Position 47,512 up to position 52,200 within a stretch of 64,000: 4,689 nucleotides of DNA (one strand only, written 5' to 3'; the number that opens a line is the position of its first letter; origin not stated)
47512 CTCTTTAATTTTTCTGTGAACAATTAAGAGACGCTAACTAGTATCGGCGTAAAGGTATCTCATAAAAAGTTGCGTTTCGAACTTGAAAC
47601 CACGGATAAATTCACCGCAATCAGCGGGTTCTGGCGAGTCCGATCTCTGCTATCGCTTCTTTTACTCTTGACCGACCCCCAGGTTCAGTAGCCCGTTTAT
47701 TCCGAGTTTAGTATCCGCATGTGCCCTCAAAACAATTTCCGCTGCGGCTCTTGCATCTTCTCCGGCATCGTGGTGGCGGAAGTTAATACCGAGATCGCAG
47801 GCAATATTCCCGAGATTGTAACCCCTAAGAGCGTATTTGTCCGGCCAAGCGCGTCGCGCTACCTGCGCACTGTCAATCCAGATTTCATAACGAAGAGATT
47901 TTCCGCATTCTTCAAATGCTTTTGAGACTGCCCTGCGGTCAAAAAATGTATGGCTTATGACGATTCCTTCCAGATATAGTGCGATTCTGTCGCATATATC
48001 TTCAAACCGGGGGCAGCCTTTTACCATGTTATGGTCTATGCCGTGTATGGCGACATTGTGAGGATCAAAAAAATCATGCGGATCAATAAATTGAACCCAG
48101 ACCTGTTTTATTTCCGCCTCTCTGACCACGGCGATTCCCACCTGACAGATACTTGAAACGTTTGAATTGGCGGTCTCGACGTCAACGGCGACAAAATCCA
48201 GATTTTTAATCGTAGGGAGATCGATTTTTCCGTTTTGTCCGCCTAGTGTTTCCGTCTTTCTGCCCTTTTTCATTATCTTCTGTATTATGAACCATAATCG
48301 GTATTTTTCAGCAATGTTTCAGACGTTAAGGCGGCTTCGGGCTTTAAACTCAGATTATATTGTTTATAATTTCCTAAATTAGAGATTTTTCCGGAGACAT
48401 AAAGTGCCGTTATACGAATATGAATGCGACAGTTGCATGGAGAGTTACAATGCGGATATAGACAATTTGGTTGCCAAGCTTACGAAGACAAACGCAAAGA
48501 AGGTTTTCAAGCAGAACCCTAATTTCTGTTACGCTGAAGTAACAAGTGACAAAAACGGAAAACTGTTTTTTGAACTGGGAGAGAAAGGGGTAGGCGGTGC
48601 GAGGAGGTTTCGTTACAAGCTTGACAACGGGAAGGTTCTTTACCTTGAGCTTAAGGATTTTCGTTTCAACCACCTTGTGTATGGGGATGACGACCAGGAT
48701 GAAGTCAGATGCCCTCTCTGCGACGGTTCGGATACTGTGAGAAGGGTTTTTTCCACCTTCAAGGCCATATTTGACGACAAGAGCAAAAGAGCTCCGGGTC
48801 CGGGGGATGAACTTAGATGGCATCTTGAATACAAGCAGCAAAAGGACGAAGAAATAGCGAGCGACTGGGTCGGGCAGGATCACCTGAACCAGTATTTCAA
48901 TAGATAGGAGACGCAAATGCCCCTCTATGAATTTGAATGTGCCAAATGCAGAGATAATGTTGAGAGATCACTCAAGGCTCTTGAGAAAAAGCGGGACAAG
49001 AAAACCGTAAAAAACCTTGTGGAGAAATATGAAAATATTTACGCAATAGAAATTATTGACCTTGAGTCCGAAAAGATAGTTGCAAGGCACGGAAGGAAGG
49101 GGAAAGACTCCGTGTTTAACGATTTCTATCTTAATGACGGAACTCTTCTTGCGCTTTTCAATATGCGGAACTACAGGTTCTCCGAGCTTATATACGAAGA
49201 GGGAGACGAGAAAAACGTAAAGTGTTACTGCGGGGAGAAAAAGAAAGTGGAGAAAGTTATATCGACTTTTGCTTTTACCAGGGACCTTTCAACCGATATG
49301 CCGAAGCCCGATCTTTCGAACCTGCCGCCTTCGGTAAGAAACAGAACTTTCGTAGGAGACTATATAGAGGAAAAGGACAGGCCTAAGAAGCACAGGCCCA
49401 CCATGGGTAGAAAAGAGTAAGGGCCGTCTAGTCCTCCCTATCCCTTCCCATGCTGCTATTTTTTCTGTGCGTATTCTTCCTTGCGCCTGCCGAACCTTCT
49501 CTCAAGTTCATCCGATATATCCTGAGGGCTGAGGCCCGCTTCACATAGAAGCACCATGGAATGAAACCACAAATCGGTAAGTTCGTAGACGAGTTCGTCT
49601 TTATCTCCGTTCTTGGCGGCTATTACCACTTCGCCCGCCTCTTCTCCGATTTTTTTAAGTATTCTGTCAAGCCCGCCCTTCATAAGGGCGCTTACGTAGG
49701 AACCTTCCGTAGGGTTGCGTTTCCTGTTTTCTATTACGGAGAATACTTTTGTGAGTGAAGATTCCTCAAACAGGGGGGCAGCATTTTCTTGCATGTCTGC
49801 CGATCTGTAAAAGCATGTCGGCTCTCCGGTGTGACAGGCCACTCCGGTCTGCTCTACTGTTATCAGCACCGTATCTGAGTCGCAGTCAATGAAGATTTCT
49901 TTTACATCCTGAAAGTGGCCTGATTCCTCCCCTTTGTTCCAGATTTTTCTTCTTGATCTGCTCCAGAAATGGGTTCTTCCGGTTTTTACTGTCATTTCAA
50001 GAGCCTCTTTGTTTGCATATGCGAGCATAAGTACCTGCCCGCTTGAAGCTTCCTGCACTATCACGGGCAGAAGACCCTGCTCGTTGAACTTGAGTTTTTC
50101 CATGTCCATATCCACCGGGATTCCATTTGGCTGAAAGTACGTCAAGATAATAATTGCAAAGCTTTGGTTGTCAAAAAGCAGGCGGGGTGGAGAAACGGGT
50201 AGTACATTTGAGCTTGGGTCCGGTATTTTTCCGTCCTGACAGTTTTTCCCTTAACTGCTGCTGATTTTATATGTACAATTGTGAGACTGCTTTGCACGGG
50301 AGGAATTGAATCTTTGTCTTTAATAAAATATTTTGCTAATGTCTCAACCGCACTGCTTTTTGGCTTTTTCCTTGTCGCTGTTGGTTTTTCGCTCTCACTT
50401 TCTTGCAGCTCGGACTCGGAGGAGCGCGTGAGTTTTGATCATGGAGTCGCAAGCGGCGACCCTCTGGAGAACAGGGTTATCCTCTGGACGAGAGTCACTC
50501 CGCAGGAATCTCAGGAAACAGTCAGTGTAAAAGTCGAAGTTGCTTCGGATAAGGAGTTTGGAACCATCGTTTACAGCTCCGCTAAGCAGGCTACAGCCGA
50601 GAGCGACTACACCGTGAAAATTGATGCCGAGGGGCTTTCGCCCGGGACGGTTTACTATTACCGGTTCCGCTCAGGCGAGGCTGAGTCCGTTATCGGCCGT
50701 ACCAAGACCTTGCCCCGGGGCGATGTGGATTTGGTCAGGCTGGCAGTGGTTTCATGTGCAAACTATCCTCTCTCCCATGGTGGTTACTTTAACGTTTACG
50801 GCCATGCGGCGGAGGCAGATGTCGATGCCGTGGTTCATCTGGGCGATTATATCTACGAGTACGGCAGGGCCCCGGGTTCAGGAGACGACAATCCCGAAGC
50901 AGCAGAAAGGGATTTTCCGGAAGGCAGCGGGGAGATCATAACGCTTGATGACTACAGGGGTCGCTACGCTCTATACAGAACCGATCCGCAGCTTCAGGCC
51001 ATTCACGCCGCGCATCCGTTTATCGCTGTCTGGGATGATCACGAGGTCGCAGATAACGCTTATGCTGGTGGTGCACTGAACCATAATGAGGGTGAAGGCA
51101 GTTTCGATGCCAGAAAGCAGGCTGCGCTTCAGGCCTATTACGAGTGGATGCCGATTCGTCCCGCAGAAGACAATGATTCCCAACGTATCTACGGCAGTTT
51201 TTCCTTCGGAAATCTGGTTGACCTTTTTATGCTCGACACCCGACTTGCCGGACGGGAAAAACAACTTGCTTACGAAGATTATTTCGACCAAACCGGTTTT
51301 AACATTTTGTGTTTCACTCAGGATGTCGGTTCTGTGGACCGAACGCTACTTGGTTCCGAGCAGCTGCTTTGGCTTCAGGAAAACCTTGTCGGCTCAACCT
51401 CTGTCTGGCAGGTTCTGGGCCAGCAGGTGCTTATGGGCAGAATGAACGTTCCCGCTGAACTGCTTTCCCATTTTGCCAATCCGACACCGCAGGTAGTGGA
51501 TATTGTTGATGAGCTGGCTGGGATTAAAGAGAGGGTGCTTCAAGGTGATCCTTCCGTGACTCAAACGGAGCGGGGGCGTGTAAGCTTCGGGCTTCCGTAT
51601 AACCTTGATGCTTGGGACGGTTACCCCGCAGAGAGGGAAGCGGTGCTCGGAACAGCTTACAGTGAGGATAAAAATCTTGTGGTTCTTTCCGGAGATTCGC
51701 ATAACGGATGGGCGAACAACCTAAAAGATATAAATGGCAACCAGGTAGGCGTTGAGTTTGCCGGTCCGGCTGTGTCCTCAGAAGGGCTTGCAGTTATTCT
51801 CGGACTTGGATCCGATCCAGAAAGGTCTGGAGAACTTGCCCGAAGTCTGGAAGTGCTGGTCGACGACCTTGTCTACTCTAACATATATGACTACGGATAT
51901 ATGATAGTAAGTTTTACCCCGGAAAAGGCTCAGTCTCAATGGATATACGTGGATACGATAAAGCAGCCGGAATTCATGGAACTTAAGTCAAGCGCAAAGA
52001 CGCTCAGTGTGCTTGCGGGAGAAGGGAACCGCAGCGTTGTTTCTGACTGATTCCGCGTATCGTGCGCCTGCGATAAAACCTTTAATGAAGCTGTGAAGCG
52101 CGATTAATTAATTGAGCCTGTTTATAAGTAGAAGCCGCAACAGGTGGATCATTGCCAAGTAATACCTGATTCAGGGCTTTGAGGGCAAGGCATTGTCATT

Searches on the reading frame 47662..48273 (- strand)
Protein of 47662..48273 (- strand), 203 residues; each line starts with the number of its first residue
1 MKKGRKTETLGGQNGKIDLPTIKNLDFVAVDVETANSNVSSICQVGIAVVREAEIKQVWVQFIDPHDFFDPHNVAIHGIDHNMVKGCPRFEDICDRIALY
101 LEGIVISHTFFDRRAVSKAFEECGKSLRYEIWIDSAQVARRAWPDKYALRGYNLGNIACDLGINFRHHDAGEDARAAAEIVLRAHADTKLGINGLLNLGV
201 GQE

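Call 63: search_protein_families(library=pfam, proteins=[window:47662-48273:-], max_evalue=0.001)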
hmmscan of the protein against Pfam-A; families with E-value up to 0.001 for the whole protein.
window:47662-48273:- (203 aa): 2 families
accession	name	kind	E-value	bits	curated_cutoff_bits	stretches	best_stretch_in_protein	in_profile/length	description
PF00929.31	RNase_T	-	3.6e-14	54.1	24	1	28-180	1-163/164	Exonuclease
PF21762.3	DEDDh_C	-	0.00041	21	27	0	27-60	2-43/188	DNA polymerase III subunit epsilon-like, C-terminal domain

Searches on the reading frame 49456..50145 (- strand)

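Call 63: search_protein_families(library=pfam, proteins=[window:49456-50145:-], max_evalue=0.001)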
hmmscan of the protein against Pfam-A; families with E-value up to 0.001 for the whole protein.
window:49456-50145:- (229 aa): 3 families
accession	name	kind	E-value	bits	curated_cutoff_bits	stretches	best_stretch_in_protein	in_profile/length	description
PF01502.23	PRA-CH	-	2.5e-35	120.6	27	1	40-113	1-74/74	Phosphoribosyl-AMP cyclohydrolase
PF01503.22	PRA-PH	-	4.4e-20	72.3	21.3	1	135-217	5-85/86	Phosphoribosyl-ATP pyrophosphohydrolase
PF03819.22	MazG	-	0.00013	22.6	22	1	161-222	5-70/74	MazG nucleotide pyrophosphohydrolase domain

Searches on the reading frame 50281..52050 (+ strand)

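Call 24: search_protein_families(library=pfam, proteins=[window:50281-52050:+], max_evalue=0.0001)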
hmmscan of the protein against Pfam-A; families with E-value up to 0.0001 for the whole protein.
window:50281-52050:+ (589 aa): 3 families
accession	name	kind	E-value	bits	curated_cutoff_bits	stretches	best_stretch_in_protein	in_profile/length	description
PF09423.15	PhoD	-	1.8e-106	356.6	27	1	154-554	1-343/343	PhoD-like phosphatase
PF16655.11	PhoD_N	-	1.5e-32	112.4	30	1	54-143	1-90/90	PhoD-like phosphatase, N-terminal domain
PF16656.11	Pur_ac_phosph_N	-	3e-05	25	30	1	63-136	13-86/93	Purple acid Phosphatase, N-terminal domain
